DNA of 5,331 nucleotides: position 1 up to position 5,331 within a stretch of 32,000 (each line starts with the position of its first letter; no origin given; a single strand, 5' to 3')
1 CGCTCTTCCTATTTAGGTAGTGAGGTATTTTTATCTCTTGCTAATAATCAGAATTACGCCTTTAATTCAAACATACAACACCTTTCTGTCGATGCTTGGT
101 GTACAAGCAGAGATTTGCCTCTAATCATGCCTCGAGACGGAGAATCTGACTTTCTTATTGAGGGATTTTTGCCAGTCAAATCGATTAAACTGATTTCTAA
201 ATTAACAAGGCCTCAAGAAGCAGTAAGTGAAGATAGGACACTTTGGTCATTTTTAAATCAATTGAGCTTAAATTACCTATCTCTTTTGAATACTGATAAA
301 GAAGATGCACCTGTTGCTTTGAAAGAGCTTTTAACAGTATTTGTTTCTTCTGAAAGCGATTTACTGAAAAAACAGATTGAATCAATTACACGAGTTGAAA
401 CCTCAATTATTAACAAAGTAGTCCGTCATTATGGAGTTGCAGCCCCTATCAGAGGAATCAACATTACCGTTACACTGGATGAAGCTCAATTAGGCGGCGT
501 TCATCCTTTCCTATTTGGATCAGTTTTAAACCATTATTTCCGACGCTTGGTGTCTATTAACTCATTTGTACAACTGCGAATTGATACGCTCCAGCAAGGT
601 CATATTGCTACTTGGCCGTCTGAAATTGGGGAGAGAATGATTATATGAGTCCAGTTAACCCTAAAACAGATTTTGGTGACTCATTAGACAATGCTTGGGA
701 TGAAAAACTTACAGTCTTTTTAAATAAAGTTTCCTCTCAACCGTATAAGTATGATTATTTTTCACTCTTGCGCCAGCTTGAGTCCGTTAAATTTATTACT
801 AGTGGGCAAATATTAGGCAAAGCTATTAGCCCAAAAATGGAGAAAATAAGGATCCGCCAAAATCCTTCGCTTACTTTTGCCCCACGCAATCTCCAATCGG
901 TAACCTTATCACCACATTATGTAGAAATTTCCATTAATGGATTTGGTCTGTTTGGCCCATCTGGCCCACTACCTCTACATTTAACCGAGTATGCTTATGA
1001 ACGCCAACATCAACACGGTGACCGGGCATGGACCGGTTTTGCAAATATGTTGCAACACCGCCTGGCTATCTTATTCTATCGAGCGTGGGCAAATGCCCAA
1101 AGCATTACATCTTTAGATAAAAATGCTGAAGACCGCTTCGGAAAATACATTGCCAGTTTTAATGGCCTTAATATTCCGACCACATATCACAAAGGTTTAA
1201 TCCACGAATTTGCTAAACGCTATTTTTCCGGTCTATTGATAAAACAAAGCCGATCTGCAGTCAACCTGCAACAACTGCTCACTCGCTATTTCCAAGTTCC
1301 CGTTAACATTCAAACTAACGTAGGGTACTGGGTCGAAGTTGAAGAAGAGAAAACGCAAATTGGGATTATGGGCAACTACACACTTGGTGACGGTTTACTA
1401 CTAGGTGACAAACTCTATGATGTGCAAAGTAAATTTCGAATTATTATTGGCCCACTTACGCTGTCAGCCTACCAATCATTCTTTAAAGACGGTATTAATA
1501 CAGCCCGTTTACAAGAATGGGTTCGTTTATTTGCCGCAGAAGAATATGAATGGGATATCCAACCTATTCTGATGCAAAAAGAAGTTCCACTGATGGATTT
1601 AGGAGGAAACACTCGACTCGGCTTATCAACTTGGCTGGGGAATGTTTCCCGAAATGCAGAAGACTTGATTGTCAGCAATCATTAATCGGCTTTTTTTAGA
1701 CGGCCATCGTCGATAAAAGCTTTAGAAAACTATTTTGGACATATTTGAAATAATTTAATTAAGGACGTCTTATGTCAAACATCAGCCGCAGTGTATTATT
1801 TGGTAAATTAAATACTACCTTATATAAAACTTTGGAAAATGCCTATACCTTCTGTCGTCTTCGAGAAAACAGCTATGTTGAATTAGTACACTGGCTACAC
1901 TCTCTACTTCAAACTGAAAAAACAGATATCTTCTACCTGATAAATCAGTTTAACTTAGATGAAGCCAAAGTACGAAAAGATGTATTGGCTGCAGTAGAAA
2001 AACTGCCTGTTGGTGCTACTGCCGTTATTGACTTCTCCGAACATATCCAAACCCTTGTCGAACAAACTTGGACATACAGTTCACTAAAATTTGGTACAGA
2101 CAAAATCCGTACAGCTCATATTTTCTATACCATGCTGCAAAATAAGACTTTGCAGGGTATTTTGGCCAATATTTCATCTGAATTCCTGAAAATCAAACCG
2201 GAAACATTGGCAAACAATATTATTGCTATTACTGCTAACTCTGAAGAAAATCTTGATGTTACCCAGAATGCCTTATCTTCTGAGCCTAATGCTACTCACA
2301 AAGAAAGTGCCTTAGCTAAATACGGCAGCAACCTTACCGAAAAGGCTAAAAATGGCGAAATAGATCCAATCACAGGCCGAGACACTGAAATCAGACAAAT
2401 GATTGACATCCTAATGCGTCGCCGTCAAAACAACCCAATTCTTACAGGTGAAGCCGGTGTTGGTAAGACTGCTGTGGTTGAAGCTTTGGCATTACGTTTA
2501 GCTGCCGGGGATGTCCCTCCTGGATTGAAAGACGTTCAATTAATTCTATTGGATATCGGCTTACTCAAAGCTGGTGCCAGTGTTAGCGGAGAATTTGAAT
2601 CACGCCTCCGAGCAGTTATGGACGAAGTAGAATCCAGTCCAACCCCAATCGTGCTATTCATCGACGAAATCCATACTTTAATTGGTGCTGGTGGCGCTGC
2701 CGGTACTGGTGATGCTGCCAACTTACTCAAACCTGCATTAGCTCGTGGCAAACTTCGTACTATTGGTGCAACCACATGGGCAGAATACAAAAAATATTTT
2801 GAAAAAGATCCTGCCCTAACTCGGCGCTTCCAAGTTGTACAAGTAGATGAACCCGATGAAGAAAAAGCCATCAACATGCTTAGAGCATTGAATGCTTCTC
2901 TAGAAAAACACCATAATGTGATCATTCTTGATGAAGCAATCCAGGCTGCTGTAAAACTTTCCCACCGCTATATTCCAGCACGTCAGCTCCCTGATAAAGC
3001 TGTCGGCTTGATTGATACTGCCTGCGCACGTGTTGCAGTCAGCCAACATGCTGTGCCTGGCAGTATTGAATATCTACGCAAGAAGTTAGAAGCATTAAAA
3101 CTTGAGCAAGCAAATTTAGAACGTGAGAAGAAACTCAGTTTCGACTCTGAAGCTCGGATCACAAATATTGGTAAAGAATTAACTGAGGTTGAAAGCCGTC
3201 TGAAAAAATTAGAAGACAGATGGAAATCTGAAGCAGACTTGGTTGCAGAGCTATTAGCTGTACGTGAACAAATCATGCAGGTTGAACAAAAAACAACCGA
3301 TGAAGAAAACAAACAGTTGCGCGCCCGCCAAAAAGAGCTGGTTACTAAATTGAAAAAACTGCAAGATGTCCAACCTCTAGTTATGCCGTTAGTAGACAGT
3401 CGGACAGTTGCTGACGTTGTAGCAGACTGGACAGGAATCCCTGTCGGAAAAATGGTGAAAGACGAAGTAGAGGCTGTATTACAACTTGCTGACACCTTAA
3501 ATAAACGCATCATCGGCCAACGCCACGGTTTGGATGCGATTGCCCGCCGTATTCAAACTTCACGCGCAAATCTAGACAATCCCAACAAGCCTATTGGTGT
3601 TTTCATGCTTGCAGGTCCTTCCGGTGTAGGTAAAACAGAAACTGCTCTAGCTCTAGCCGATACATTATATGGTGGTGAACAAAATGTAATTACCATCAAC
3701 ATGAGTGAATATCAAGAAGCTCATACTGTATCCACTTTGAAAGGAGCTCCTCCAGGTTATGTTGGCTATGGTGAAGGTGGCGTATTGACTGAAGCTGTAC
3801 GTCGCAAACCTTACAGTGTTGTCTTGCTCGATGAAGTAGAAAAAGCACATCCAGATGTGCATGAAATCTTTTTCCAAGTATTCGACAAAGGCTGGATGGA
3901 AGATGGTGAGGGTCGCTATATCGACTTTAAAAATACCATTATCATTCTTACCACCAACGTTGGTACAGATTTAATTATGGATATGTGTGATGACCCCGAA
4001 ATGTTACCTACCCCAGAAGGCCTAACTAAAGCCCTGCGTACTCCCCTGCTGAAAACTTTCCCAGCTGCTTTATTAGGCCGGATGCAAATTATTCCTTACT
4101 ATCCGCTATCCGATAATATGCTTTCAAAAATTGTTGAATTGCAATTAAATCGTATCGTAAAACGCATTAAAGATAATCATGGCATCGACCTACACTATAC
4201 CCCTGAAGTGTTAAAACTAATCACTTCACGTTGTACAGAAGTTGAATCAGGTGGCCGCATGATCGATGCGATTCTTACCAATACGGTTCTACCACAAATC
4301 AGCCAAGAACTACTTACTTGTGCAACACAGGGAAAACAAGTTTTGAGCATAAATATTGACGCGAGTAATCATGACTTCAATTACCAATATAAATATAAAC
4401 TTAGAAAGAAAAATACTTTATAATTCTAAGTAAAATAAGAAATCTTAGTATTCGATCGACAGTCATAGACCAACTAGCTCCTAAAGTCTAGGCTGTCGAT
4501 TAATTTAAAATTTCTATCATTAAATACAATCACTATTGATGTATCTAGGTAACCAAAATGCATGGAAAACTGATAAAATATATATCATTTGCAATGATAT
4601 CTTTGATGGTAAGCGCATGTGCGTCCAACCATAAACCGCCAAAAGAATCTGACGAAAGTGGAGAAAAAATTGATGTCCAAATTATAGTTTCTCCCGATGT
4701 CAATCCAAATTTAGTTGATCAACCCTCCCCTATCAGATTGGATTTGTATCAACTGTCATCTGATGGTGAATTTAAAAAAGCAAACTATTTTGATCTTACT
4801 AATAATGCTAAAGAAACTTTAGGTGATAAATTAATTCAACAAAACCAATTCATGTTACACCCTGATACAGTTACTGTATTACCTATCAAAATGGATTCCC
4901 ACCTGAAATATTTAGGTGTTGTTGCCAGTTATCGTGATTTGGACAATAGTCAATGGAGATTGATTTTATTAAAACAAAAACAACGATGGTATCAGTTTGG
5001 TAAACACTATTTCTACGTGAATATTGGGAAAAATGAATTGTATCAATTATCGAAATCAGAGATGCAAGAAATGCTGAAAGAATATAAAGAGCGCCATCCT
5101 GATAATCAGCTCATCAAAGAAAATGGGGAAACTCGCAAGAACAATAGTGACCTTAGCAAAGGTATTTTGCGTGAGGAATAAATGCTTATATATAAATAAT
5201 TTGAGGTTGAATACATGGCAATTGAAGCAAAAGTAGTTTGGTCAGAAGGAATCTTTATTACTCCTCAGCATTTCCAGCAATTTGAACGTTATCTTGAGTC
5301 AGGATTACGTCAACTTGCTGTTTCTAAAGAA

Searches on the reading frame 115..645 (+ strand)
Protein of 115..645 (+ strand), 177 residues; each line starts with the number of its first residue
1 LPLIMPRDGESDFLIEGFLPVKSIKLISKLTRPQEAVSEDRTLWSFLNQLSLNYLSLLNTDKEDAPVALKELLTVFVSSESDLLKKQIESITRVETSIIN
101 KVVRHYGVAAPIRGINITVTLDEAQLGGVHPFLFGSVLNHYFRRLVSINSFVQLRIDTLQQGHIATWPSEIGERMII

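Call 73: search_protein_families(library=pfam, proteins=[window:115-645:+], max_evalue=0.01)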
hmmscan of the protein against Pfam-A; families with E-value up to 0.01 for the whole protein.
window:115-645:+ (177 aa): 1 family
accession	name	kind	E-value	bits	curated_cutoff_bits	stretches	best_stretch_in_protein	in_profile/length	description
PF05947.17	T6SS_TssF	-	3e-41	142.1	25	1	2-174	438-608/608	Type VI secretion system, TssF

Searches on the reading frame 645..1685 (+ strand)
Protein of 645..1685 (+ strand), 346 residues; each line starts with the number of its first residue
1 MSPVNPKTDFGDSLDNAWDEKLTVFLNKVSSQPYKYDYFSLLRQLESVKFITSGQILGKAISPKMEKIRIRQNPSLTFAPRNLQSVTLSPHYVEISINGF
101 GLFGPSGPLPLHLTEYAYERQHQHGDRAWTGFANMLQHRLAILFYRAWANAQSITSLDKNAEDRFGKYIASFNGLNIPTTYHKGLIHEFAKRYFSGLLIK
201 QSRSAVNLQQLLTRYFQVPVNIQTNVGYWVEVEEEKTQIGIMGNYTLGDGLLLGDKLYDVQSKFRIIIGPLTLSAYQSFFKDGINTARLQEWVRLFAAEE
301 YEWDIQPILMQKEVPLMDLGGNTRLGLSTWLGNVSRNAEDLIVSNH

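Call 14: search_protein_families(library=pfam, proteins=[window:645-1685:+], max_evalue=0.001)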
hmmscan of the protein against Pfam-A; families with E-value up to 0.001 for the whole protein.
window:645-1685:+ (346 aa): 1 family
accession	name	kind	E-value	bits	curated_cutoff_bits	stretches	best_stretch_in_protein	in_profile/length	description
PF06996.16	T6SS_TssG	-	6.4e-84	282.2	24.6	1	32-332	1-304/304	Type VI secretion, TssG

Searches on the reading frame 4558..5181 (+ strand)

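Call 14: search_protein_families(library=pfam, proteins=[window:4558-5181:+], max_evalue=0.001)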
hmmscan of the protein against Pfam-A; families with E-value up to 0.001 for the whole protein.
window:4558-5181:+ (207 aa): 1 family
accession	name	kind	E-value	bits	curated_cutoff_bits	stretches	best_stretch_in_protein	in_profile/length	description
PF12790.13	T6SS-SciN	-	4e-30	104.5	27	1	37-142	2-107/120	Type VI secretion lipoprotein, VasD, EvfM, TssJ, VC_A0113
